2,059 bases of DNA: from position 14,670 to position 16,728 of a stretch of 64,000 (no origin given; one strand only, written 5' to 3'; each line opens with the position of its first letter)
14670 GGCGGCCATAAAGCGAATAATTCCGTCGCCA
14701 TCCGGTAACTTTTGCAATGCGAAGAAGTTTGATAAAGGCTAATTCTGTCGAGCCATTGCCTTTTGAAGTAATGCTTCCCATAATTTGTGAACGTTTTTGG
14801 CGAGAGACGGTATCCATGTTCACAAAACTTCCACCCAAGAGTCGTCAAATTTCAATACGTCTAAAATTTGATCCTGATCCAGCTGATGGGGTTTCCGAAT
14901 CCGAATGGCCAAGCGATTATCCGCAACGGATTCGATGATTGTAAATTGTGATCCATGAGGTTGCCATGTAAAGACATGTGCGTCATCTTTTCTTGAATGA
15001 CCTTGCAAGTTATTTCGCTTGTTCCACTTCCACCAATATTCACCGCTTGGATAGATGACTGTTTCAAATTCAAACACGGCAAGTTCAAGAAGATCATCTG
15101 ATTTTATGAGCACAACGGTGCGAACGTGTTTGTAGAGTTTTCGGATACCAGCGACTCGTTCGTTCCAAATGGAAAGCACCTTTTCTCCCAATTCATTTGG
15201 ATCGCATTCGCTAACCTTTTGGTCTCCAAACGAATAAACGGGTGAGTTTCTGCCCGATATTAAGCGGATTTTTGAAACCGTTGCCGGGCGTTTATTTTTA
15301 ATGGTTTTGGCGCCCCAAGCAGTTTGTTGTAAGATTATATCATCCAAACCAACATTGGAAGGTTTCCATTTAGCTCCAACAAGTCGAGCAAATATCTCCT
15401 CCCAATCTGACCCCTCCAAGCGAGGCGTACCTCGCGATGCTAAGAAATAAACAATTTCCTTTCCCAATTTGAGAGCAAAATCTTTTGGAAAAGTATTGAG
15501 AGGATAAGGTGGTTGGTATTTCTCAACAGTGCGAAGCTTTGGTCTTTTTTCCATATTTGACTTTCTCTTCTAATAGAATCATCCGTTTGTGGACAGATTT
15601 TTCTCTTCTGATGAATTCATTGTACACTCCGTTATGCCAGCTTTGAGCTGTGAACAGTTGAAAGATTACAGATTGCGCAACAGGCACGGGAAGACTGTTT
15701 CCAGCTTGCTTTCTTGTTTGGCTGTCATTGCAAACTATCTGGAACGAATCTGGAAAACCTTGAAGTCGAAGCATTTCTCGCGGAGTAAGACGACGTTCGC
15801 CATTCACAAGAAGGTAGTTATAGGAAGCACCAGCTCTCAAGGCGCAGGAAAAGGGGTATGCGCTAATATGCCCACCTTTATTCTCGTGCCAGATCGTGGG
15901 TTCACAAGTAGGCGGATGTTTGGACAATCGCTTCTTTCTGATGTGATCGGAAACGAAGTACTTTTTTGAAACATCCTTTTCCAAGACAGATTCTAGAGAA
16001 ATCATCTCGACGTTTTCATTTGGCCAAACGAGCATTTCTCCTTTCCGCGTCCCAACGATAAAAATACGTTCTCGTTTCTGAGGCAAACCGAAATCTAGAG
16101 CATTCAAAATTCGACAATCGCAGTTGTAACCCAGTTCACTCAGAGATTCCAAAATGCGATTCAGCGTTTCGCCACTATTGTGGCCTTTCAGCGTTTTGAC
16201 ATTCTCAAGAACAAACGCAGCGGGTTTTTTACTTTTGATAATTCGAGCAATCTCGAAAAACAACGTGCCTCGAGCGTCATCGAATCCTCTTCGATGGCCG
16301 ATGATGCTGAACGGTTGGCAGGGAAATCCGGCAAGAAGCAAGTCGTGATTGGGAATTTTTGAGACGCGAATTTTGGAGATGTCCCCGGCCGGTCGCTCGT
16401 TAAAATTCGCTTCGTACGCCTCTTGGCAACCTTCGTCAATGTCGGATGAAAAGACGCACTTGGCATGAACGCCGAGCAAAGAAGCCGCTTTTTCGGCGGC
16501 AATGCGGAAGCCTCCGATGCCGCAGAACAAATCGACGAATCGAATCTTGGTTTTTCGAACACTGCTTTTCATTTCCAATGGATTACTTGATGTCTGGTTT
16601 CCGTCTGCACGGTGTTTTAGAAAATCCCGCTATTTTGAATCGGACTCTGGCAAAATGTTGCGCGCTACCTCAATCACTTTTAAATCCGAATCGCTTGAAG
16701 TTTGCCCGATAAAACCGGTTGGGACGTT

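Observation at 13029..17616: Minus-strand gene string: 2-TM protein, m5C methyltransferase, endonuclease, Vsr, then a HerA/FtsK-like ATPase - an RM island with two unexplained accessory genes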

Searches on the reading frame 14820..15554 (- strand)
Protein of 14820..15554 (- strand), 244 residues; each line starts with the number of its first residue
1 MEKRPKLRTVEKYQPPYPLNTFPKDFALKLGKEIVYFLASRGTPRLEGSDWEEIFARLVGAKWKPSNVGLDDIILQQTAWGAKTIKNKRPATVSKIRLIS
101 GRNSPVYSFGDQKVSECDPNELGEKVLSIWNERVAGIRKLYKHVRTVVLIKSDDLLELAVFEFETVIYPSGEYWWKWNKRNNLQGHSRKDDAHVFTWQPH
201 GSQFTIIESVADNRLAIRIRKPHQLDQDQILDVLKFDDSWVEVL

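Call 3: search_protein_families(library=pfam, proteins=[window:14820-15554:-], max_evalue=1)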
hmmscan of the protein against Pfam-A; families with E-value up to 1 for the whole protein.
window:14820-15554:- (244 aa): 0 families

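Call 4: search_protein_families(library=padloc, proteins=[window:14820-15554:-], max_evalue=1)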
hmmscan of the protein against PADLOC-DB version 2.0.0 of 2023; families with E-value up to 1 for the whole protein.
window:14820-15554:- (244 aa): 0 families

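Call 5: search_protein_families(library=ncbifam, proteins=[window:14820-15554:-], max_evalue=1)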
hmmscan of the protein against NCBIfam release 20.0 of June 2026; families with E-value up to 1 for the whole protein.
window:14820-15554:- (244 aa): 0 families

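Call 7: search_solved_structures(query=window:14820-15554:-, max_evalue=10)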
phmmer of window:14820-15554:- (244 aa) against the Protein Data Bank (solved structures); distinct sequences matched with E-value up to 10: 1.
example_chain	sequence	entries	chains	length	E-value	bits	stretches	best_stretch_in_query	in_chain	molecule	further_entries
2ory_A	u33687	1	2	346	0.52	13.1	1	28-114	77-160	Lipase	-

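Call 9: search_protein_families(library=phrogs, proteins=[window:14820-15554:-], max_evalue=1)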
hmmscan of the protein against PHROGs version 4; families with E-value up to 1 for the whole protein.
window:14820-15554:- (244 aa): 0 families

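Call 30: find_homologous_proteins(query=window:14820-15554:-)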
Query window:14820-15554:- (244 aa): 3810 proteins with E <= 0.001 among 4018 candidates; the best 120 are listed.
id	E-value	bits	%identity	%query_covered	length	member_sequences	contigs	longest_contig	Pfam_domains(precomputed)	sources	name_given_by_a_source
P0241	1.4e-163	561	100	100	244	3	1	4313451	-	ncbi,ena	-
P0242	6.1e-158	542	97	99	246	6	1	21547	-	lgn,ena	-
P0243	1.4e-152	524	94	100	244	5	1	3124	-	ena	-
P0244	1.1e-133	463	78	99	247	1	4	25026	-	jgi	jgi:hypothetical protein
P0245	1.6e-133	462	79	99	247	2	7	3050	-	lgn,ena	-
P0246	8.4e-133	460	78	99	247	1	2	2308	-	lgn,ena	-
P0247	3.7e-132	458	79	99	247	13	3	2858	-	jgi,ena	-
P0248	7.3e-132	457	78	100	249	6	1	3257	-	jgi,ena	-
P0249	1.1e-131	456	77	99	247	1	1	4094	-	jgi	jgi:hypothetical protein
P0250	4.2e-131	454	77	99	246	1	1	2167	-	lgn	-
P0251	6.9e-130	450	77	99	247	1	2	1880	-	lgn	-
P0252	1.2e-129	449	76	100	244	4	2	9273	-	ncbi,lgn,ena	-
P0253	1.3e-129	449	75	100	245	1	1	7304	-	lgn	-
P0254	7.0e-129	447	76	99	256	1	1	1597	-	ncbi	-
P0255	9.5e-129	446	75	100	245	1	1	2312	-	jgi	jgi:hypothetical protein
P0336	1.3e-123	430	70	100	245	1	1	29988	-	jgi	jgi:hypothetical protein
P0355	8.6e-123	427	74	99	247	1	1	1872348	-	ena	-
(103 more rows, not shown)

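Call 32: search_dna_similar(query=window:14820-15554:-, collection=plasmids, mode=protein, max_rows=10)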
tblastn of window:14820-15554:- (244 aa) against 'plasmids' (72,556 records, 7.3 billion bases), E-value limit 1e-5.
No match.

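Call 36: find_encoding_contigs(protein=P0242, flank=8000, max_places=3)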
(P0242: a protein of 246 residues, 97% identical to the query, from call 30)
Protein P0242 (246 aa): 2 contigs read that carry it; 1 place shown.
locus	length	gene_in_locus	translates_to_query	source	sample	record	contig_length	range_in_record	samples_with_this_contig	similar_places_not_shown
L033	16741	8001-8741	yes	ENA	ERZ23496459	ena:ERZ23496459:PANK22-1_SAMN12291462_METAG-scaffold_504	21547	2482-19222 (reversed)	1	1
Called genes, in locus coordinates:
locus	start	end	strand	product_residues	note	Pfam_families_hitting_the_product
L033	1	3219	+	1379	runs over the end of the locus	PF07635:PSCyt1, PF07583:PSCyt2, PF07587:PSD1, PF13385:Laminin_G_3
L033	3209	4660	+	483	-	PF07394:DUF1501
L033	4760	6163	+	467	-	PF07995:GSDH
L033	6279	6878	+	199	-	-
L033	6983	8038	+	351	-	PF00145:DNA_methylase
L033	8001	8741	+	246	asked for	-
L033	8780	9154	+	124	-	PF03852:Vsr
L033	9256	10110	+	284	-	PF20505:DUF6731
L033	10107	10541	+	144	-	-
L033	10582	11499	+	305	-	-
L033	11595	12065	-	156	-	-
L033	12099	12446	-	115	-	PF14213:DUF4325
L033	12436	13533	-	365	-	-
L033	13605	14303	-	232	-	PF00215:OMPdecase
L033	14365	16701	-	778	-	PF14522:Cytochrome_C7 (faint), PF13646:HEAT_2, PF23914:TPR_CcmH_CycH (weak), PF13371:TPR_9 (weak), PF14559:TPR_19, PF13432:TPR_16 (weak), PF14559:TPR_19, PF13431:TPR_17 (weak), +10 more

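Call 61: predict_structure(alignment_id=A4)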
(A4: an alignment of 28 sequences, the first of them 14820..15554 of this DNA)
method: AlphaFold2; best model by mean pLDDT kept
length: 244 residues; sequences in the alignment: 28
mean_pLDDT: 79.6   pTM: 0.75
mean pLDDT of the five models: 79.6, 66.1, 41.5, 38.7, 38.6
residues with pLDDT >= 90: 58; 70-90: 131; 50-70: 41; < 50: 14
segments of 3 or more residues with pLDDT < 50: 1-10, 103-105
pLDDT, mean of each block of 10 residues (from residue 1): 40 72 87 85 75 88 69 84 89 86 54 79 88 85 88 92 88 92 93 88 83 89 61 59 72
secondary structure, 60 per line:
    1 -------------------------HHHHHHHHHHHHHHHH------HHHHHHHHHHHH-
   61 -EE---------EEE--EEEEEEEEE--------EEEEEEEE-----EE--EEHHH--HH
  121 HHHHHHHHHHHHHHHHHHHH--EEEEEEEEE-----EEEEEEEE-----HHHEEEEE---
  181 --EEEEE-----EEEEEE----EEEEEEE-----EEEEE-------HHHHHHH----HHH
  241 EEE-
elements in order: H26-41 H48-59 E73-75 E78-86 E95-102 H119-140 E143-151 E157-164 E173-177 E183-187 E193-198 E203-209 E215-219 H227-233 E241-243

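Call 64: fold_search(model_id=the predicted structure, library=pdb)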
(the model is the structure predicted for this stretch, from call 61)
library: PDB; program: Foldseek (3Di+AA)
matches with E <= 10: 774; with E <= 0.001: 0
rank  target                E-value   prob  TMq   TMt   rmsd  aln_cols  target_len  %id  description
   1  2fkc_A                2.6e-02  0.66  0.30  0.30   9.9       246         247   11  Crystal Form I of Pre-Reactive Complex of Restriction Endonuclease HinP1I with Cognate DNA and Calcium Ion (released 2006-02-21)
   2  4kyw_A                1.3e-01  0.28  0.25  0.24  13.0       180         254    9  Restriction endonuclease DPNI in complex with two DNA molecules (released 2014-06-04)
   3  9qcc_Q                1.8e-01  0.16  0.23  0.15  11.6       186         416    8  Activated XauSPARDA filament assembly with bound dsDNA substrate (released 2025-12-17)
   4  8yfr_S                2.3e-01  0.06  0.13  0.10  17.3       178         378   11  Cryo EM structure of Komagataella phaffii Rat1-Rai1 complex bound within the RNAPII cleft (released 2024-09-25)
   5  9vx6_T                2.4e-01  0.21  0.24  0.16   6.5       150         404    9  Helical structure of gRNA-tDNA SPARDA complex (released 2026-01-14)
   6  3ndh_A                2.9e-01  0.51  0.31  0.35   6.1       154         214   14  Restriction endonuclease in complex with substrate DNA (released 2010-07-28)
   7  9jsz_J                3.3e-01  0.10  0.18  0.13  11.4       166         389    5  active NbaSPARDA complexes (released 2025-04-02)
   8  2ce8_A                3.5e-01  0.11  0.10  0.07  16.5       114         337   10  An EH1 peptide bound to the Groucho-TLE WD40 domain. (released 2006-06-14)
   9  8y8e_C                3.5e-01  0.04  0.09  0.03  14.1       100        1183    8  Structure of HCoV-HKU1C spike in the inactive-2up conformation (released 2024-07-17)
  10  7mq8_LQ               3.7e-01  0.13  0.13  0.04  17.0       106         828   17  Cryo-EM structure of the human SSU processome, state pre-A1 (released 2021-09-22)
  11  2mii_MODEL_1_A        4.0e-01  0.07  0.09  0.11  10.4        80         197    5  NMR structure of E. coli LpoB (released 2014-05-21)
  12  3fac_H                5.1e-01  0.60  0.15  0.32   5.3        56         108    5  Crystal structure of Rhodobacter sphaeroides protein RSP_2168. Northeast Structural Genomics target RhR83. (released 2008-12-09)
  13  9qcc_M                5.4e-01  0.08  0.22  0.15  11.4       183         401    9  Activated XauSPARDA filament assembly with bound dsDNA substrate (released 2025-12-17)
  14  9qfq_P                5.4e-01  0.08  0.11  0.05  17.3       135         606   10  Cryo-EM structure of the cofilactin barbed end bound by AIP1 (released 2025-10-08)
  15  3j8d_A                5.4e-01  0.05  0.08  0.05  16.4        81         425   11  Cryoelectron microscopy of dengue-Fab E104 complex at pH 5.5 (released 2014-11-12)
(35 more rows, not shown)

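Call 76: find_encoding_contigs(protein=P0241, flank=5000, max_places=3)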
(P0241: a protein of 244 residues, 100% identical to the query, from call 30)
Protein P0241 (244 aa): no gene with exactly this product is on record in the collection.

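Call 82: find_encoding_contigs(protein=P0355, flank=4000, max_places=2)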
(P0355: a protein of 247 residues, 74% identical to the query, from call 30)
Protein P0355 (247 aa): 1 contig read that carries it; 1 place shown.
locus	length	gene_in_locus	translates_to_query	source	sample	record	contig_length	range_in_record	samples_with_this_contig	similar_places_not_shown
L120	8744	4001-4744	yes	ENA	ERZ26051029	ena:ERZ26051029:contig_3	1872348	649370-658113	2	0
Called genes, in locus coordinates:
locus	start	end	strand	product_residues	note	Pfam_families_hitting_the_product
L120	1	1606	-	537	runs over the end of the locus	PF06418:CTP_synth_N, PF00117:GATase, PF07722:Peptidase_C26 (weak)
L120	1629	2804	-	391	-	PF02790:COX2_TM, PF00116:COX2, PF00034:Cytochrom_C, PF13442:Cytochrome_CBB3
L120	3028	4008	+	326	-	PF00145:DNA_methylase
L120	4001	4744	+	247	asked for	-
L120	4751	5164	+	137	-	PF03852:Vsr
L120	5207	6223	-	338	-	PF12728:HTH_17, PF01555:N6_N4_Mtase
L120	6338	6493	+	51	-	-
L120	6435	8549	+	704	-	PF00580:UvrD-helicase, PF13245:AAA_19, PF01443:Viral_helicase1 (faint), PF13361:UvrD_C, PF13538:UvrD_C_2 (faint), PF21196:PcrA_UvrD_tudor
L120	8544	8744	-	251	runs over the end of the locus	PF03167:UDG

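Call 83: find_encoding_contigs(protein=P0336, flank=4000, max_places=2)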
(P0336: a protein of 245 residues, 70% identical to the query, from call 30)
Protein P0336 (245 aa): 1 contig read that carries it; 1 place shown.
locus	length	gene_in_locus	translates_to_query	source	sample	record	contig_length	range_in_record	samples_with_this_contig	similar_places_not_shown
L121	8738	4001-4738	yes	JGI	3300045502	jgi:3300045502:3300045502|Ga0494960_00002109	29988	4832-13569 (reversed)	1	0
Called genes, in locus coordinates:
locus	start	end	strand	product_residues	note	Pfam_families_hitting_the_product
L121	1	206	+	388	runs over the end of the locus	PF00478:IMPDH, PF01070:FMN_dh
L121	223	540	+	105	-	PF01909:NTP_transf_2, PF18765:Polbeta (weak)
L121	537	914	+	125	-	PF05168:HEPN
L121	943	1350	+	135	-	PF22091:DUF6941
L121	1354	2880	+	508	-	PF00117:GATase, PF07722:Peptidase_C26, PF02540:NAD_synthase (weak), PF00958:GMP_synt_C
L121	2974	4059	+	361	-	PF00145:DNA_methylase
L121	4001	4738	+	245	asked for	-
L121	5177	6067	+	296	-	PF01259:SAICAR_synt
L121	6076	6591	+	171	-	PF10543:ORF6N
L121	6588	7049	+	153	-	PF02700:PurS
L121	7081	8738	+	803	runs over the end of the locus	PF18072:FGAR-AT_linker, PF00586:AIRS, PF02769:AIRS_C, PF22689:FGAR-AT_PurM_N-like, PF00586:AIRS, PF02769:AIRS_C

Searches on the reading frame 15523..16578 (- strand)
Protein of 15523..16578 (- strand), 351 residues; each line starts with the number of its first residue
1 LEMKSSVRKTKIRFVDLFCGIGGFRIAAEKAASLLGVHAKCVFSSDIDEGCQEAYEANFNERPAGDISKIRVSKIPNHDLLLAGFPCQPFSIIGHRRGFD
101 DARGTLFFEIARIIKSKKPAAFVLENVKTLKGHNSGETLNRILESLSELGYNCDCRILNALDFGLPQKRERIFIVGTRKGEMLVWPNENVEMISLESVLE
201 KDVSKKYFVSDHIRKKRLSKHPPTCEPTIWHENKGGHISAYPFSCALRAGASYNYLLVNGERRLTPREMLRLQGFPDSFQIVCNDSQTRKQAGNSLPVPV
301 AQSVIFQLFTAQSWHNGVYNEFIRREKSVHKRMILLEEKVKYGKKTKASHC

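Call 3: search_protein_families(library=pfam, proteins=[window:15523-16578:-], max_evalue=1)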
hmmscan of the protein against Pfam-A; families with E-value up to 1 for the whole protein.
window:15523-16578:- (351 aa): 1 family
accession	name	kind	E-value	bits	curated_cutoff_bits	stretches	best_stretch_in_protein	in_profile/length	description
PF00145.23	DNA_methylase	-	7.4e-90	302.1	22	1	12-308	1-322/324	C-5 cytosine-specific DNA methylase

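Call 4: search_protein_families(library=padloc, proteins=[window:15523-16578:-], max_evalue=1)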
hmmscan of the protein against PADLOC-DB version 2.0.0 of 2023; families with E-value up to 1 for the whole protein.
window:15523-16578:- (351 aa): 65 families (the best 25 are shown)
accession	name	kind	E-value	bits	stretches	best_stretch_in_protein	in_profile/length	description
PDLC03272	MTase_II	-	3.7e-103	343.8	1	6-310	69-388/407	Type II methyltransferase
PDLC02653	DrmMII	-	2.1e-73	245.1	1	11-308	4-309/333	DrmMII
PDLC03361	MTase_II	-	8.2e-70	233.9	1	7-307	82-432/455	Type II methyltransferase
PDLC03378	MTase_II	-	1.1e-68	230.1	1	11-307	2-325/344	Type II methyltransferase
PDLC03217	MTase_II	-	3.4e-67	225.4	2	7-191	380-558/703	Type II methyltransferase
PDLC03716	oMTase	-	2.4e-58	196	1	8-319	35-346/349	orphan methyltransferase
PDLC03242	MTase_II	-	1.2e-55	187.1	1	7-304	96-391/409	Type II methyltransferase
PDLC03234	MTase_II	-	9.4e-55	184.4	2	11-195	4-192/375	Type II methyltransferase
PDLC00026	DruM2|DruM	-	3.9e-52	175.9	1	10-311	3-317/336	DNA cytosine methylase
PDLC03734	oMTase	-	3.9e-51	172.4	2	10-189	2-178/444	orphan methyltransferase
PDLC00034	DruM2|DruM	-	7.4e-49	164.4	2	8-209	4-215/457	DNA cytosine methylase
PDLC03326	MTase_II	-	1.4e-48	164.1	2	10-192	3-190/412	Type II methyltransferase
PDLC00033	DruM2|DruM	-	1.1e-46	157.8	2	8-205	18-217/368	DNA cytosine methylase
PDLC00027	DruM2|DruM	-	2.7e-44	150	2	9-180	9-174/361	DNA cytosine methylase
PDLC03269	MTase_II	-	4.5e-44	149.2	2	11-179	3-167/437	Type II methyltransferase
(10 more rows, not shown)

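Call 5: search_protein_families(library=ncbifam, proteins=[window:15523-16578:-], max_evalue=1)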
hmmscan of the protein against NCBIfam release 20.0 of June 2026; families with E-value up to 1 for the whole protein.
window:15523-16578:- (351 aa): 3 families
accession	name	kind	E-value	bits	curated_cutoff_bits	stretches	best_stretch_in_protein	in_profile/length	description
TIGR00675.1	dcm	superfamily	6e-90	302.2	100.65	2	14-210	1-202/329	DNA (cytosine-5-)-methyltransferase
NF007772.0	PRK10458.1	subfamily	7.4e-46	156.7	710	3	73-182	165-291/472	DNA cytosine methylase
NF002910.0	PRK03522.2-3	equivalog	0.072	12.1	558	1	13-37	237-264/383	23S rRNA (uracil(747)-C(5))-methyltransferase RlmC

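Call 31: search_solved_structures(query=window:15523-16578:-, max_evalue=1e-10, show_alignments=1)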
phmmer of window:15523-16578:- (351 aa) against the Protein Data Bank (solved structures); distinct sequences matched with E-value up to 1e-10: 45.
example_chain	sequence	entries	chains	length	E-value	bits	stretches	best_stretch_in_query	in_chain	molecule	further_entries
10mh_A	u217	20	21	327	8e-65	222.5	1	8-178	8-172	PROTEIN (CYTOSINE-SPECIFIC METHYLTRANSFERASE HHAI) | HaeIII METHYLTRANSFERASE | Modification methylase HhaI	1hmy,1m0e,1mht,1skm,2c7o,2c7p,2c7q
1fjx_A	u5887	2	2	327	8.1e-65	222.5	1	8-178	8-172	HHAI DNA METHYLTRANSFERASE | MODIFICATION METHYLASE HHAI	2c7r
1svu_A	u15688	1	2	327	8.2e-65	222.4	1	8-178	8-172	Modification methylase HhaI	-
2i9k_A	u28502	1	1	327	1.1e-64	222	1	8-178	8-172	Modification methylase HhaI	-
2uyh_A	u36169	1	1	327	1.1e-64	222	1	8-178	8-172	MODIFICATION METHYLASE HHAI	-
2zcj_A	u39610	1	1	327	2.1e-64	221.1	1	8-178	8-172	Modification methylase HhaI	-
2uz4_A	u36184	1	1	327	4e-64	220.2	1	8-178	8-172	MODIFICATION METHYLASE HHAI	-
2uyc_A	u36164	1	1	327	4e-64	220.2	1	8-178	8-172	MODIFICATION METHYLASE HHAI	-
2z6u_A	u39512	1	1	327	5.4e-64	219.7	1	8-178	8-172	Modification methylase HhaI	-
2z6q_A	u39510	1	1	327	5.4e-64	219.7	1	8-178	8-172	Modification methylase HhaI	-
2z6a_A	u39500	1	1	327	1.4e-63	218.4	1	8-178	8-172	Modification methylase HhaI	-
3lx6_A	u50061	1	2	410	1.1e-35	126.7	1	73-180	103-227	Cytosine-specific methyltransferase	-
3me5_A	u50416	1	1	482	2.3e-35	125.6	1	73-180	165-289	Cytosine-specific methyltransferase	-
1dct_A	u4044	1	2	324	2.1e-33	119.2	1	14-180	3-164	PROTEIN (MODIFICATION METHYLASE HAEIII)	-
3ubt_Y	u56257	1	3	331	4.7e-32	114.7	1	14-180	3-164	Modification methylase HaeIII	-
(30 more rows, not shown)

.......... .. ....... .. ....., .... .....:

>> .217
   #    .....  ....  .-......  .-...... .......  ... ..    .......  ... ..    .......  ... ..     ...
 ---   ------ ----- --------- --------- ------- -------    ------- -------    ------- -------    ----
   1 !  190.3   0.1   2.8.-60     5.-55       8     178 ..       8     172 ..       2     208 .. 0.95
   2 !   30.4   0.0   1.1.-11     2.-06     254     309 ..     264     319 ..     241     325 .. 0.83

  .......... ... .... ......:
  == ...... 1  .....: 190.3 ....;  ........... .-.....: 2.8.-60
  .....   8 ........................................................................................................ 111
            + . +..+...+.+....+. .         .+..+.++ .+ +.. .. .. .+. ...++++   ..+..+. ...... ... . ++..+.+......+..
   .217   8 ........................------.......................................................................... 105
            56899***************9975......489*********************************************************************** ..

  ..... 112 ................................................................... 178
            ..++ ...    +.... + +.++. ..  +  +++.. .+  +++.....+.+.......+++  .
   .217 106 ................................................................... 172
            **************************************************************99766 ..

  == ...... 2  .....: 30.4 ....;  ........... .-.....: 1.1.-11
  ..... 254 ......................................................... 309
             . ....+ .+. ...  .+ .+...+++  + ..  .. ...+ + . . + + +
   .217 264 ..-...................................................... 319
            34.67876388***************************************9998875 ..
